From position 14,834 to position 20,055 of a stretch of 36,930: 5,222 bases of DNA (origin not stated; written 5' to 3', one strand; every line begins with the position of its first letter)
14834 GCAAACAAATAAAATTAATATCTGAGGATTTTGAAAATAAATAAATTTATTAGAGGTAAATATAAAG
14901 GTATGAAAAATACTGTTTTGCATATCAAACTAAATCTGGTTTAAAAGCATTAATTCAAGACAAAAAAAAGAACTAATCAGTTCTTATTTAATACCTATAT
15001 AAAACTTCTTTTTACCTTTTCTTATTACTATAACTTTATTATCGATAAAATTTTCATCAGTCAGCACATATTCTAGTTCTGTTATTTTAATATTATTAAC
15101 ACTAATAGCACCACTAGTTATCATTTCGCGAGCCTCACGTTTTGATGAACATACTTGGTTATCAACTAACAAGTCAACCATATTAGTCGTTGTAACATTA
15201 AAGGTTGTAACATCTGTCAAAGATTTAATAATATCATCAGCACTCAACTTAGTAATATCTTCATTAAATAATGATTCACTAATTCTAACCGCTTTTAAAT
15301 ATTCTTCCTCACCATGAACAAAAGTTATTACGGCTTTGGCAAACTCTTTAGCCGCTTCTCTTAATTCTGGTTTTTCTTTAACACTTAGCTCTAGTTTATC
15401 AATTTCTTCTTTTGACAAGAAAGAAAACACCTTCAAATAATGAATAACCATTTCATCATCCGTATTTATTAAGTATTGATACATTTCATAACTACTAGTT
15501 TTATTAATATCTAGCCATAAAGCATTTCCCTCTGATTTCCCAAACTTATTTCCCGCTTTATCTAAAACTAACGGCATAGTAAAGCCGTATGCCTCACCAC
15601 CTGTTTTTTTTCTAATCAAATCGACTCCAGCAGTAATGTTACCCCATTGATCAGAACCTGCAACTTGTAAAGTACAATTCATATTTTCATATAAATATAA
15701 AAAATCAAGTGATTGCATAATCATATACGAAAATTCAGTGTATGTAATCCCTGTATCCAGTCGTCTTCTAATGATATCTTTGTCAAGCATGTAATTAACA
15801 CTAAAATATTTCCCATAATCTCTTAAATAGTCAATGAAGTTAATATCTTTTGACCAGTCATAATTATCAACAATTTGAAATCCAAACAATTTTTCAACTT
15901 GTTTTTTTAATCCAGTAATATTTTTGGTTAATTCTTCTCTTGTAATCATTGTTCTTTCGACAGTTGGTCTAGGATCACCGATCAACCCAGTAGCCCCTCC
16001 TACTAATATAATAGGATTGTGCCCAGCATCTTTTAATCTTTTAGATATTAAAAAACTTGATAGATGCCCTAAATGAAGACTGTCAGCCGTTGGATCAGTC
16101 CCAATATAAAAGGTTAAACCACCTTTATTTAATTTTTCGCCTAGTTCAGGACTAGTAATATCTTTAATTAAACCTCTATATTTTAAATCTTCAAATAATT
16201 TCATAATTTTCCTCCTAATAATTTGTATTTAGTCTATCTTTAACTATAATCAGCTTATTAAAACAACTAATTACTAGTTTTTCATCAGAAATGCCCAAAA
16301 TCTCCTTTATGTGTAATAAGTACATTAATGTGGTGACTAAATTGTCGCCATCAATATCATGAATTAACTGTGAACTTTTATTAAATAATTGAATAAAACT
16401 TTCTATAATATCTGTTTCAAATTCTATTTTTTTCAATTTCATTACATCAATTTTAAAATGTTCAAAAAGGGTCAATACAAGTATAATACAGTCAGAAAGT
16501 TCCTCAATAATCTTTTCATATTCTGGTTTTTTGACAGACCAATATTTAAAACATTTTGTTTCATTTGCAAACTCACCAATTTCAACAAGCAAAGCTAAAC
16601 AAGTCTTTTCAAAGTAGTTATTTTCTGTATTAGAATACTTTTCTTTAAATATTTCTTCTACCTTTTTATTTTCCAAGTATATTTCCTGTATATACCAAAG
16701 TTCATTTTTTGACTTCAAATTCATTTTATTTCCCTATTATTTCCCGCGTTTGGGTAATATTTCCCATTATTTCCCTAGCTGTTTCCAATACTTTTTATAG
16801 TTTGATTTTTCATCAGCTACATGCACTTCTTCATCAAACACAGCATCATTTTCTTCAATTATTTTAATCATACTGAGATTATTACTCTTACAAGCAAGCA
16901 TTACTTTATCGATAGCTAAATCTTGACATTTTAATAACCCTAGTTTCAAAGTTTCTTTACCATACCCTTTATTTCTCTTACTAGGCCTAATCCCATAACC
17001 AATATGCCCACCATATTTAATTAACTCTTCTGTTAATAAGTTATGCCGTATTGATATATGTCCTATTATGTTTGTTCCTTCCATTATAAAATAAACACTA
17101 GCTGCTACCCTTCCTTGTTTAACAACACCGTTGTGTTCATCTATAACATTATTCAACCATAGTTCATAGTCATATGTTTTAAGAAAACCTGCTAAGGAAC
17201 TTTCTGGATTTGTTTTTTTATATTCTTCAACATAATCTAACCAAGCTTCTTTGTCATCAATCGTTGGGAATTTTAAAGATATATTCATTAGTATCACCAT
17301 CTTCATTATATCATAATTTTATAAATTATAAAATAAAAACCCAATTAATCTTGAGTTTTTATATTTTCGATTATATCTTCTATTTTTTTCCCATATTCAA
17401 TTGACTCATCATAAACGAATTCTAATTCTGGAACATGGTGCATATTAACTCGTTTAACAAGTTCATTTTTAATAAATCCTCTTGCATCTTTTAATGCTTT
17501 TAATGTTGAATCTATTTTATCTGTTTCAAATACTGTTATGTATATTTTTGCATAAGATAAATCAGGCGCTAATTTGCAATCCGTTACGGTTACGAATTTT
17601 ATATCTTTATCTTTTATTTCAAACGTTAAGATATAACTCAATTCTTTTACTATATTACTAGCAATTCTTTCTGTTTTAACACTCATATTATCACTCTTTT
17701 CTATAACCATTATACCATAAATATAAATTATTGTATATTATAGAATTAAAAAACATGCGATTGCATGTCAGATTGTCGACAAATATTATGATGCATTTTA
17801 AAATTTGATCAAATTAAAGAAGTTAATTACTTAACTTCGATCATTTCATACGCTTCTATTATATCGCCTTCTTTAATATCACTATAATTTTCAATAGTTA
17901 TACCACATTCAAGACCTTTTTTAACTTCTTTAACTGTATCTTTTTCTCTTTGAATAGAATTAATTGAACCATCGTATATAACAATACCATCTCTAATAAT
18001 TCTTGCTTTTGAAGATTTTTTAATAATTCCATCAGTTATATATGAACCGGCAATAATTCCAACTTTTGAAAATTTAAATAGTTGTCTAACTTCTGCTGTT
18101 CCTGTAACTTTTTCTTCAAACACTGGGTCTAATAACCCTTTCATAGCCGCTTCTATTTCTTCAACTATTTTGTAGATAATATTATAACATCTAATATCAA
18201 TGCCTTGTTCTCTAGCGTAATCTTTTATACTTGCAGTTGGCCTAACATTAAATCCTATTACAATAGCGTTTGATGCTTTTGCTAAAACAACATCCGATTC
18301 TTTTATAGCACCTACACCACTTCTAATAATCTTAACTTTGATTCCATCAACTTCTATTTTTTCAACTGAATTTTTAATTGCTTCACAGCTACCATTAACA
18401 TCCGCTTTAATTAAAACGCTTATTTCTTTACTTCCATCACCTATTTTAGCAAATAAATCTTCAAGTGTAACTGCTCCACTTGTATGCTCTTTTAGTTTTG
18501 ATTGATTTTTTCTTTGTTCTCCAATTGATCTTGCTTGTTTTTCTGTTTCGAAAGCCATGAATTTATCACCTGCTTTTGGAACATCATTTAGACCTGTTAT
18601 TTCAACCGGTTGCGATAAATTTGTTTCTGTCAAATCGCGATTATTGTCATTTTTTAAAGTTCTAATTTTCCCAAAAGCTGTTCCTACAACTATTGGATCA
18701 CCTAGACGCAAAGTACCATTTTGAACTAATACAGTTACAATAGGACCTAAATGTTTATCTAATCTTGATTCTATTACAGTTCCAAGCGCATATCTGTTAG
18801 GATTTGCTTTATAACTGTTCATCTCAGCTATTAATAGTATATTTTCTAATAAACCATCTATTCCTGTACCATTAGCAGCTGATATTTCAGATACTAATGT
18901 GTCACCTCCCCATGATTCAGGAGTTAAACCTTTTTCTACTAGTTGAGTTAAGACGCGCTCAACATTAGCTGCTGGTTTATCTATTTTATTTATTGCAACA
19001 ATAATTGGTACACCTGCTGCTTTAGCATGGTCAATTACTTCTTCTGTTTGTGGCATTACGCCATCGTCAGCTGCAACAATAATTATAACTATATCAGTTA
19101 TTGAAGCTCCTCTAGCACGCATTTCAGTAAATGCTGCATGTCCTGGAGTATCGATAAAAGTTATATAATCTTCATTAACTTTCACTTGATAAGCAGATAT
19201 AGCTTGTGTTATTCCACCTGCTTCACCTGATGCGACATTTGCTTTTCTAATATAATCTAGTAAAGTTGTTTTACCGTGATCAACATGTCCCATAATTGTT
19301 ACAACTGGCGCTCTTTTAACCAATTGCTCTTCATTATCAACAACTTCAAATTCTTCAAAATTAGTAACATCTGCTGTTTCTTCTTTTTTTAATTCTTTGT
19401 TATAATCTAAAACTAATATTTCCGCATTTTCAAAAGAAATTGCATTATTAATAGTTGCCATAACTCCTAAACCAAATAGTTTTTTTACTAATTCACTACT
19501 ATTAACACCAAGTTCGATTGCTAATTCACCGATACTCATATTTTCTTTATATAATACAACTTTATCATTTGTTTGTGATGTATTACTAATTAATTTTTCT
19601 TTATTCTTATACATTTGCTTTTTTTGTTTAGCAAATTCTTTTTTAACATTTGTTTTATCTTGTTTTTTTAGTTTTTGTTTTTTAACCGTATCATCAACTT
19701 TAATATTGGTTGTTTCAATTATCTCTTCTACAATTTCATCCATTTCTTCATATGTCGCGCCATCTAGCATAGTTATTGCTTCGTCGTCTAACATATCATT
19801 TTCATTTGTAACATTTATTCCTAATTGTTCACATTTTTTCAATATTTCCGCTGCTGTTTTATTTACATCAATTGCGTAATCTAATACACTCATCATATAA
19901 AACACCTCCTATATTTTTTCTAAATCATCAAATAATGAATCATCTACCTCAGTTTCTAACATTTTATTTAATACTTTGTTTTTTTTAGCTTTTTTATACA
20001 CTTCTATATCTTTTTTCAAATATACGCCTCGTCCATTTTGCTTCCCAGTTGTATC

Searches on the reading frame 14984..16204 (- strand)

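Call 74: search_protein_families(library=pfam, proteins=[window:14984-16204:-], max_evalue=0.00001)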
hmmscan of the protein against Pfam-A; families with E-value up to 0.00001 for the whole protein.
window:14984-16204:- (406 aa): 3 families
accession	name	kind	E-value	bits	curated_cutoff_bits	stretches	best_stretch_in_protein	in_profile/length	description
PF00579.31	tRNA-synt_1b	-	4.5e-67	226.9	21.1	1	28-313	4-291/292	tRNA synthetases class I (W and Y)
PF22421.1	SYY_C-terminal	-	1.7e-23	82.7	27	1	326-403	3-82/83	Tyrosine--tRNA ligase SYY-like C-terminal domain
PF01479.30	S4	-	7.8e-06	26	22.8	0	351-383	12-44/48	S4 domain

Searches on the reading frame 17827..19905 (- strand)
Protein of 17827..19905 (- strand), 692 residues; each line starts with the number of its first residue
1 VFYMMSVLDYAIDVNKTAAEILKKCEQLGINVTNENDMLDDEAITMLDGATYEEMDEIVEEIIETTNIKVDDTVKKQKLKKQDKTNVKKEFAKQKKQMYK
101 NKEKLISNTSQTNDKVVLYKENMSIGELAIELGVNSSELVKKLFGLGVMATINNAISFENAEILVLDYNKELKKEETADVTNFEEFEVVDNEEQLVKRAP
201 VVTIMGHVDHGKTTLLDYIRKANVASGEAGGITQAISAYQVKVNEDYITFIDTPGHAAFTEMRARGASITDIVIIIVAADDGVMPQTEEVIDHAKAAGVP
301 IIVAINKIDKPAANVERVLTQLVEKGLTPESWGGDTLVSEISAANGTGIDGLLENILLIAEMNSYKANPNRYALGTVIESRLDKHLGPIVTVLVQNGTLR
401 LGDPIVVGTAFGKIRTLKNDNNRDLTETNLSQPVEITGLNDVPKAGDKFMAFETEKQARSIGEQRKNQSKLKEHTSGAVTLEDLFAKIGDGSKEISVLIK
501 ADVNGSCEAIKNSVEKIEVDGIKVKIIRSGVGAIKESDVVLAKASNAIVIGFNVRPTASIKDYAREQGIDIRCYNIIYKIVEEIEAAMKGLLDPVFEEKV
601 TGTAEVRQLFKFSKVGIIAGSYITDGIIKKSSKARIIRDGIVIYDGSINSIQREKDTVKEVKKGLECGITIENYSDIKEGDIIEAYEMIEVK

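Call 74: search_protein_families(library=pfam, proteins=[window:17827-19905:-], max_evalue=0.00001)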
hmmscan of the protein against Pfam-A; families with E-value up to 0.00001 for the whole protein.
window:17827-19905:- (692 aa): 6 families
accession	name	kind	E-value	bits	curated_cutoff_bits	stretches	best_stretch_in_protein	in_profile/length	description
PF11987.13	IF-2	-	1.3e-38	132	27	1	473-585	4-117/117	Translation-initiation factor 2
PF00009.33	GTP_EFTU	-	8.2e-37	127.1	26.5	1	199-358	3-184/188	Elongation factor Tu GTP binding domain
PF22042.2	EF-G_D2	-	1.4e-23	83.3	27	1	373-451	2-83/84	Elongation factor G domain 2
PF04760.21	IF2_N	-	3.2e-23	81.7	25.3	2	121-171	2-53/53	Translation initiation factor IF-2, N-terminal region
PF01926.29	MMR_HSR1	-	3.4e-11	43.7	21.9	1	202-307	2-113/113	50S ribosome-binding GTPase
PF14578.12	GTP_EFTU_D4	-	4.2e-06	27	23.8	0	616-683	18-85/86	Elongation factor Tu domain 4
